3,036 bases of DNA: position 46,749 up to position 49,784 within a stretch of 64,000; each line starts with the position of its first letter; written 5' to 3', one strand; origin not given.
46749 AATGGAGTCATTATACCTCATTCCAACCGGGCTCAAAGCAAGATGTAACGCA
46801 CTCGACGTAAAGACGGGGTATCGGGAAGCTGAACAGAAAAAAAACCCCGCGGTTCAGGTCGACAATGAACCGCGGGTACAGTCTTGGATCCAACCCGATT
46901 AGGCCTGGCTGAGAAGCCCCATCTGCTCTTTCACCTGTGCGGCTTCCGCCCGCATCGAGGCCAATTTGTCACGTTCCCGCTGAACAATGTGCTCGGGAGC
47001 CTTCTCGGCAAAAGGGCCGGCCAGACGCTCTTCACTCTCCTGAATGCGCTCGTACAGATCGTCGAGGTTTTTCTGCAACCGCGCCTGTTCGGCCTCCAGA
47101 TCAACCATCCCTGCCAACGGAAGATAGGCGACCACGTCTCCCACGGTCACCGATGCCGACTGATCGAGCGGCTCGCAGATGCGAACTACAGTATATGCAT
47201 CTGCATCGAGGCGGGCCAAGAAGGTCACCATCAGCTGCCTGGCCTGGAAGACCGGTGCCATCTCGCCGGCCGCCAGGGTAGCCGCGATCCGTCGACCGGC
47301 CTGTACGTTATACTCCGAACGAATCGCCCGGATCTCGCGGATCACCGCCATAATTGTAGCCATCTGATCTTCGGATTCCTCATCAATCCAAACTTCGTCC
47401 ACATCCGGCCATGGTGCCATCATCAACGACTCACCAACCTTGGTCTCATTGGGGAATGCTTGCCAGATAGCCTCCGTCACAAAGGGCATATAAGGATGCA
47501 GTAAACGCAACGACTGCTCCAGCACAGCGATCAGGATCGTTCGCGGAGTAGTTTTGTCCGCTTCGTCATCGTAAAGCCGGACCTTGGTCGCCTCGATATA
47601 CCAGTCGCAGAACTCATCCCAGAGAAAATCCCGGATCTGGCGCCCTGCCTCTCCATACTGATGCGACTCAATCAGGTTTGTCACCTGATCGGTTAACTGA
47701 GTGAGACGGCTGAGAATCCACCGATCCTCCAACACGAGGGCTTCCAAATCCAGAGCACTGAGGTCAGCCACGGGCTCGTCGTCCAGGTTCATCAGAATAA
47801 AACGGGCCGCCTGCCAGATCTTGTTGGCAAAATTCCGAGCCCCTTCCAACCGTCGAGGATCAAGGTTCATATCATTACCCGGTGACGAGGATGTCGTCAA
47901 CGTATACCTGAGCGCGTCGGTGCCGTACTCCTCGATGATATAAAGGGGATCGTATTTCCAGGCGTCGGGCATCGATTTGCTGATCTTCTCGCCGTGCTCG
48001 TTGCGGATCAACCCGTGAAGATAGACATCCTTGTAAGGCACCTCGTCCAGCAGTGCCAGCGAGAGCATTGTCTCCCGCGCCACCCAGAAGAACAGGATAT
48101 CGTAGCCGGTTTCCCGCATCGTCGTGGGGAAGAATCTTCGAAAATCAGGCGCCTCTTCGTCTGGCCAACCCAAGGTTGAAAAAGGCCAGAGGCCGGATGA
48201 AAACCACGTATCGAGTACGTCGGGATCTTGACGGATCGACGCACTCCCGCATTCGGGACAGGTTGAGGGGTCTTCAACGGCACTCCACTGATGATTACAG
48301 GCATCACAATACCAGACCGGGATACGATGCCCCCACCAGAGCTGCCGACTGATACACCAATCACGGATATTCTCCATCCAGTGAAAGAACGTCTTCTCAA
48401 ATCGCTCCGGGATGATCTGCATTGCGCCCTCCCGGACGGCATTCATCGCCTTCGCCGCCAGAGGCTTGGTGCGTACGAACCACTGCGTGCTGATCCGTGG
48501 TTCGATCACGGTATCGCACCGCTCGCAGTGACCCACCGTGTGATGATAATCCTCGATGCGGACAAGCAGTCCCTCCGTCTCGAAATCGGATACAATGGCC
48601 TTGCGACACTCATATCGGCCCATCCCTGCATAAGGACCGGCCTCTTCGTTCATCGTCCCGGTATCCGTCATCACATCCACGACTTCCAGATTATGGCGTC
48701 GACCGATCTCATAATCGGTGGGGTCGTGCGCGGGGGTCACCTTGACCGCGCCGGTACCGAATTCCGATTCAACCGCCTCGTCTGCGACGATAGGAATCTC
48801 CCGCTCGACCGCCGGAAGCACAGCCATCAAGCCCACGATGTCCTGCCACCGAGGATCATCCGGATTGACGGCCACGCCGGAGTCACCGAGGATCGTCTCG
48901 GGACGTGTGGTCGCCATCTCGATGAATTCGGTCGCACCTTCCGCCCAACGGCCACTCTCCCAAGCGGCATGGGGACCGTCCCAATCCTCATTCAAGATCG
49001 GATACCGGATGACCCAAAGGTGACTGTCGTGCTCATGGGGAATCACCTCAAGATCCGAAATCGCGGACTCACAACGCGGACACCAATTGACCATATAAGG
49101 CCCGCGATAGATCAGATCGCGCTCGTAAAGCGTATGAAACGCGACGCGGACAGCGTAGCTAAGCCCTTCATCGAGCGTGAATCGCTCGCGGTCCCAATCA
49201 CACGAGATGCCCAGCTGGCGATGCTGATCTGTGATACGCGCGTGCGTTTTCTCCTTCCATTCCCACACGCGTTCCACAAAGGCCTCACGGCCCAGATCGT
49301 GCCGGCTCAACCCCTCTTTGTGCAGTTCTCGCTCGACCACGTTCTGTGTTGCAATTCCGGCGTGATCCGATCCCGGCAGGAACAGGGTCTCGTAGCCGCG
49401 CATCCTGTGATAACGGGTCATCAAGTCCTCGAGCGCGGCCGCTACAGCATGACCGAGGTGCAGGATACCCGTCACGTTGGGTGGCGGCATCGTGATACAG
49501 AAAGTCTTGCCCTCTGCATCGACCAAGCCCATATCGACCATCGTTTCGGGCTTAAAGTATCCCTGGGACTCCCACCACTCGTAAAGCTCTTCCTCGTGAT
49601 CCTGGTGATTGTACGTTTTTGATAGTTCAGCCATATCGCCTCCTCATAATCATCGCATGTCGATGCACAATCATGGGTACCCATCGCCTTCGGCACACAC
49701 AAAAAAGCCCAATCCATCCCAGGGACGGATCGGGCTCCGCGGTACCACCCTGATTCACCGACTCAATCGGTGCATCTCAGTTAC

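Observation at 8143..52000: Expansion of GT-C-type glycosyltransferase paralogues across the window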

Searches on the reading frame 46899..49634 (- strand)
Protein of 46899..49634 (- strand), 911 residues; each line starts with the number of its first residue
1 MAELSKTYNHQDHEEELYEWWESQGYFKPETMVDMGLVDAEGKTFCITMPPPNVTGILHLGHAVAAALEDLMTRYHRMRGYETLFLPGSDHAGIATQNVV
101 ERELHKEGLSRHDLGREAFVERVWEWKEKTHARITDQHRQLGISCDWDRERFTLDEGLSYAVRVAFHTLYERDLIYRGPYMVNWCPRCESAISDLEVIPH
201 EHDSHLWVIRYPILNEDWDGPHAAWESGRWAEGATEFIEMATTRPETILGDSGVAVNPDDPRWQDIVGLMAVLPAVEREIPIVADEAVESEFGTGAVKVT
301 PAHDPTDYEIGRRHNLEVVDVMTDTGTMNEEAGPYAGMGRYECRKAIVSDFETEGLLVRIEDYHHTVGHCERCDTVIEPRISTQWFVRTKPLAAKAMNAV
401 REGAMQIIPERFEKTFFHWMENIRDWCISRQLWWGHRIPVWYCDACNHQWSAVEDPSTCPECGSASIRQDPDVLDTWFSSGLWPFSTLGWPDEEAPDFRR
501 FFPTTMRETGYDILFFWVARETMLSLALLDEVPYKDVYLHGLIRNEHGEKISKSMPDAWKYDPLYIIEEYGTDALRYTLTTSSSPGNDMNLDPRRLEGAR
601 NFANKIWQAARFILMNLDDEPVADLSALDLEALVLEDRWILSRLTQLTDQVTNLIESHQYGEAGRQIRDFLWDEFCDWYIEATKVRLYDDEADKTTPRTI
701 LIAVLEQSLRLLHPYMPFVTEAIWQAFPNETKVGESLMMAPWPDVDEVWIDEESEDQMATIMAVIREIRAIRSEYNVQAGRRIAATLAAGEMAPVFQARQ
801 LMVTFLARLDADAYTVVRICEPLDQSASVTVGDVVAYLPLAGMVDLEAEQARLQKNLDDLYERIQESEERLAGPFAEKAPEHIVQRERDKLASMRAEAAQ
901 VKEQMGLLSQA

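Call 5: search_protein_families(library=pfam, proteins=[window:46899-49634:-], max_evalue=0.01)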
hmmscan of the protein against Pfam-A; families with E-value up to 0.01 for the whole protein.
window:46899-49634:- (911 aa): 7 families
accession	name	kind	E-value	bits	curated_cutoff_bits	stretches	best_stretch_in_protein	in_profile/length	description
PF00133.28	tRNA-synt_1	-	1.8e-136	455.7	22.7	1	17-592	2-414/414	tRNA synthetases class I (I, L, M and V)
PF08264.19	Anticodon_1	-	1.9e-40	138.6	25.1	1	637-781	1-142/148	Anticodon-binding domain of tRNA ligase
PF09334.17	tRNA-synt_1g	-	4.3e-21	75.6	20.1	2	46-197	2-135/391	tRNA synthetases class I (M)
PF10458.14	Val_tRNA-synt_C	-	1.2e-11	45.1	25.9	1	845-906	1-63/66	Valyl tRNA synthetase tRNA binding arm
PF13603.12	tRNA-synt_1_2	-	2.4e-09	37.4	25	1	268-328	86-146/185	Leucyl-tRNA synthetase, editing domain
PF01406.26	tRNA-synt_1e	-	0.00098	19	27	0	509-582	213-283/301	tRNA synthetases class I (C) catalytic domain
PF01155.25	HypA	-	0.0061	17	28.9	0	427-467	57-97/112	Hydrogenase/urease nickel incorporation, metallochaperone, hypA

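Call 8: find_encoding_contigs(protein=window:46899-49634:-, flank=10000, max_places=4)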
Protein window:46899-49634:- (911 aa): no gene with exactly this product is on record in the collection.
